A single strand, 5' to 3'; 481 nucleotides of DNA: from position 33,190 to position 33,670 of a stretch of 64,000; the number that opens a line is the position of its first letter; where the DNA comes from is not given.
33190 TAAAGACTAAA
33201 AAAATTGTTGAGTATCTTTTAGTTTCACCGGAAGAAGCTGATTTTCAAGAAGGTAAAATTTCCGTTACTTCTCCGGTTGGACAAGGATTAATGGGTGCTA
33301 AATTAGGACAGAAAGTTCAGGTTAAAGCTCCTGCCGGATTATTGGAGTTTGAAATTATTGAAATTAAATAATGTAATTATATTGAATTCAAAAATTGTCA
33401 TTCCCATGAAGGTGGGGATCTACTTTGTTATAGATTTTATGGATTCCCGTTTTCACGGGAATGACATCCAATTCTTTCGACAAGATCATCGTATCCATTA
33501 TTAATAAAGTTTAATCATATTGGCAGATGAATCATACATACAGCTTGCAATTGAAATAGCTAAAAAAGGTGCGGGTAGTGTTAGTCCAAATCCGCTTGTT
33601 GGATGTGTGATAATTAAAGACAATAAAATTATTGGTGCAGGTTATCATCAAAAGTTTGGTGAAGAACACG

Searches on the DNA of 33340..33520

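Call 74: search_rna_families(source=window, start=33340, end=33520, threshold=evalue, max_evalue=1)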
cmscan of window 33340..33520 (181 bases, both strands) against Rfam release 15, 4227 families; matches with E-value up to 1: 7.
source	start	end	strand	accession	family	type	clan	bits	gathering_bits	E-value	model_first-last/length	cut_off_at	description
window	33378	33485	-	RF02625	WsnRNA46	Gene; sRNA;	-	33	65.3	2.1e-05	1-151/151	no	Wolbachia sRNA 46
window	33341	33472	+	RF01635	ceN45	Gene; snRNA; snoRNA; HACA-box;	-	30.1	60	0.00031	1-128/128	no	Caenorhabditis snoRNA ceN45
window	33390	33489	-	RF02748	FtrB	Gene; sRNA;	-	26.8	66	0.01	1-115/115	no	Francisella sRNA B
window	33376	33438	+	RF02748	FtrB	Gene; sRNA;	-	20.7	66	0.21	1-115/115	no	Francisella sRNA B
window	33402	33441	-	RF03050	RAGATH-25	Gene; sRNA;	-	19.5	49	0.0086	1-50/50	no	RAGATH-25 RNA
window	33395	33467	-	RF03193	mir-2941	Gene; miRNA;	-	15.8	60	0.37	1-82/82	no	mir-2941 microRNA precursor family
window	33400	33463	+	RF00464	mir-92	Gene; miRNA;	CL00137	14.4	47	0.51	1-80/80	no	mir-92 microRNA precursor family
